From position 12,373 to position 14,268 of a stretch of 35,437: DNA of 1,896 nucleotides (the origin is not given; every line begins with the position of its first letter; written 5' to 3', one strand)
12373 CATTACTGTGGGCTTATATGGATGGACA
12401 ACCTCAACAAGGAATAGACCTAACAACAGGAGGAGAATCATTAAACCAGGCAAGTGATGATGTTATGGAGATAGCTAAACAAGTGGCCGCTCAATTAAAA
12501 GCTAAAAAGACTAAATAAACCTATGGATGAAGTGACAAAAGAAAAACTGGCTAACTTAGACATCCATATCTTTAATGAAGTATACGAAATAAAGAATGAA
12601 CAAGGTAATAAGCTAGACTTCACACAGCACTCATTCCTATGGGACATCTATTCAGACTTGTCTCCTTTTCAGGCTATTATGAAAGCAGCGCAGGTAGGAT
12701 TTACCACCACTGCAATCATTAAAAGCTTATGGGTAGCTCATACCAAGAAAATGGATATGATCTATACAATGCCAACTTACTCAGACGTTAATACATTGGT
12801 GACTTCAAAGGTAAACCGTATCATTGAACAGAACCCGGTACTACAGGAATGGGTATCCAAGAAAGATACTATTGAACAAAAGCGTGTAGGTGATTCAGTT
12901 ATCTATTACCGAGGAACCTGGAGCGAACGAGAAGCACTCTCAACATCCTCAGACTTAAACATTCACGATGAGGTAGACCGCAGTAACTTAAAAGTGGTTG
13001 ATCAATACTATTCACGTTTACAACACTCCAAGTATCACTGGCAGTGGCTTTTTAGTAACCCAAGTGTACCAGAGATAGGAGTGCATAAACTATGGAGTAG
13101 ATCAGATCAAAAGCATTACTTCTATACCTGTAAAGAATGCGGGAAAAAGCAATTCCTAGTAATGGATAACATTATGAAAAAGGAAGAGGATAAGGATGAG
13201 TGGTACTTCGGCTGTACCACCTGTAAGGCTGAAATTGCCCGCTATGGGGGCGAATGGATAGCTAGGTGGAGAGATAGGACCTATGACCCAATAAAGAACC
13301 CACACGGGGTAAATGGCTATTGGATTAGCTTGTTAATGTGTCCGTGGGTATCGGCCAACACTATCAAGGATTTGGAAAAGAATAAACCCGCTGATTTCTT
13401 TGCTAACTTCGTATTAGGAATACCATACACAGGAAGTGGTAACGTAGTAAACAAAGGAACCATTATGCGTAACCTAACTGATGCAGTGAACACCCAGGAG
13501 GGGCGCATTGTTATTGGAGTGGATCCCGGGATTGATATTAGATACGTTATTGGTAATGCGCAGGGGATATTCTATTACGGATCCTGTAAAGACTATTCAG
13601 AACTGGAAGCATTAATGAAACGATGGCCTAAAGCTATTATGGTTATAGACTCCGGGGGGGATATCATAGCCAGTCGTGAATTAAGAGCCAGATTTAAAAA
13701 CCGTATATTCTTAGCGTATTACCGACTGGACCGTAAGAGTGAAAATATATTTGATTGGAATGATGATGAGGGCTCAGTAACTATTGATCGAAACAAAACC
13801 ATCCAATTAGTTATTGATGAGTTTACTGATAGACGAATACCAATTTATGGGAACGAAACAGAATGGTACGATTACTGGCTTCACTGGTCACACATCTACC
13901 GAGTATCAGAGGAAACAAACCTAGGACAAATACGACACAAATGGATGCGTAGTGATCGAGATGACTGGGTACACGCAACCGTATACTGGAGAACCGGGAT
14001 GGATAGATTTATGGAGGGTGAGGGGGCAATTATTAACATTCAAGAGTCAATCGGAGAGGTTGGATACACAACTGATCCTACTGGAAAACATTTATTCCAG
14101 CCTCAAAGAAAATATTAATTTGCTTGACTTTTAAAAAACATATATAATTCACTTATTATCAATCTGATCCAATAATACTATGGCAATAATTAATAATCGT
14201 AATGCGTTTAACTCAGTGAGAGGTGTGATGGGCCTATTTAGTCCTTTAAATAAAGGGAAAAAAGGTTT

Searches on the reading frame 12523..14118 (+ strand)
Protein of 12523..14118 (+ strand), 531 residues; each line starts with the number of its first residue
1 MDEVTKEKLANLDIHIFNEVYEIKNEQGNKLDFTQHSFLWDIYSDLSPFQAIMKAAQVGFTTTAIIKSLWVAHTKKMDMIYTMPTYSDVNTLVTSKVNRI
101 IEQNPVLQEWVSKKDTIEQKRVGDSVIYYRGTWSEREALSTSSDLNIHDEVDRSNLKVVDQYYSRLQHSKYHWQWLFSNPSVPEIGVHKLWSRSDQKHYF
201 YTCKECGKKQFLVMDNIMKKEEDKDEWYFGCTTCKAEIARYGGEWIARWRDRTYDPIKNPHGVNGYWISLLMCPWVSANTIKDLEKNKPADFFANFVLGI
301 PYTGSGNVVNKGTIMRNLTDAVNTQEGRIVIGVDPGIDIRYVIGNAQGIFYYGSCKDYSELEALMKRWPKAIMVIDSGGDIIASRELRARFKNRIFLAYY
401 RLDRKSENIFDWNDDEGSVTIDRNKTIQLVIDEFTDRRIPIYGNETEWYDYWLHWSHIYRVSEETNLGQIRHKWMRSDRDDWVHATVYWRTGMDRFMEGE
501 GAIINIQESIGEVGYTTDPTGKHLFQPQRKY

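Call 51: search_protein_families(library=pfam, proteins=[window:12523-14118:+], max_evalue=0.01)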
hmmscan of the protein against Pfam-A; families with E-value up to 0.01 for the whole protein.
window:12523-14118:+ (531 aa): 1 family
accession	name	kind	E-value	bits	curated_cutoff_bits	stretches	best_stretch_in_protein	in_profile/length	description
PF05876.18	GpA_ATPase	-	6.6e-19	69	25.6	1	51-239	31-234/247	Phage terminase large subunit gpA, ATPase domain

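Call 75: search_dna_similar(query=window:12523-14115:+, collection=phages, mode=protein, max_rows=12)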
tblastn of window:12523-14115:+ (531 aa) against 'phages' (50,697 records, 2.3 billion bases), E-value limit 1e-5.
Records with a match: 825; places in all: 825; records where one place covers at least 80% of the query: 406.
Best place of each record, by identity: <60% 825.
By first word of the organism name: Staphylococcus 336; Bacillus 276; Enterococcus 65; Listeria 54; Vibrio 26; Lactobacillus 26; Pseudomonas 5; Acinetobacter 5; Ralstonia 4; Mammaliicoccus 3; and 18 more.
By host as written in the record: Staphylococcus aureus 113; - 86; Listeria monocytogenes 43; Bacillus subtilis 34; Bacillus cereus 27; Staphylococcus sp. 25; Staphylococcus carnosus TM300 22; Bacillus thuringiensis subsp. kurstaki 20; and 198 more.
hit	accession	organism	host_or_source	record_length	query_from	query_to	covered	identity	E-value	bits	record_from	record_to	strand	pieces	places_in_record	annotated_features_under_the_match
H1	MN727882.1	Geobacillus phage GBK1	Geobacillus kaustophilus ATCC 8005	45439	27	493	88%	27.6%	7e-30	130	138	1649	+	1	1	terminase large subunit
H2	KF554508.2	Bacillus phage CP-51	Bacillus cereus HER1399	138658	3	525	98%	23.6%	2e-32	138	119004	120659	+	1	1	putative large terminase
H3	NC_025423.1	Bacillus phage CP-51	Bacillus cereus HER1399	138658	3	525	98%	23.6%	2e-32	138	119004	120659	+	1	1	terminase large subunit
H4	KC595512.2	Bacillus phage JL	Bacillus cereus BGSC 6E1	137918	3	525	98%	23.6%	3e-32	138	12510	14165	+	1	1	although not included in this record, this repeat region also exists ... | terminase large subunit | hypothetical protein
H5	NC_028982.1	Bacillus phage JL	Bacillus cereus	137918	3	525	98%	23.6%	3e-32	138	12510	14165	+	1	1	although not included in this record, this repeat region also exists ... | terminase large subunit | hypothetical protein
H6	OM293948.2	Levilactobacillus phage ENFP1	Levilactobacillus brevis KACC 11433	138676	42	520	90%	25.6%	2e-28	126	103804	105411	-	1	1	hypothetical protein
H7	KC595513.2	Bacillus phage Shanette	Bacillus cereus BGSC 6E1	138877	3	525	98%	23.0%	4e-31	134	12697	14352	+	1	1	although not included in this record, this repeat region also exists ... | terminase large subunit | hypothetical protein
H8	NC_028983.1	Bacillus phage Shanette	Bacillus cereus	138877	3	525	98%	23.0%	4e-31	134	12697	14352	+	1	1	although not included in this record, this repeat region also exists ... | terminase large subunit | hypothetical protein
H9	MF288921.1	Bacillus phage OTooleKemple52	Bacillus thuringiensis kurstaki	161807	3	498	93%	24.3%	1e-26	120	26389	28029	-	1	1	terminase large subunit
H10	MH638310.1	Bacillus phage Kamfam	Bacillus thuringiensis kurstaki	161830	3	498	93%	24.3%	1e-26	120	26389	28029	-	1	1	65: terminase large subunit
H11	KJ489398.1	Bacillus phage Evoli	-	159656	3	498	93%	24.3%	1e-26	120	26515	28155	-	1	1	terminase large subunit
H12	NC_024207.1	Bacillus phage Evoli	-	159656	3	498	93%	24.3%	1e-26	120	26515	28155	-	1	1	terminase large subunit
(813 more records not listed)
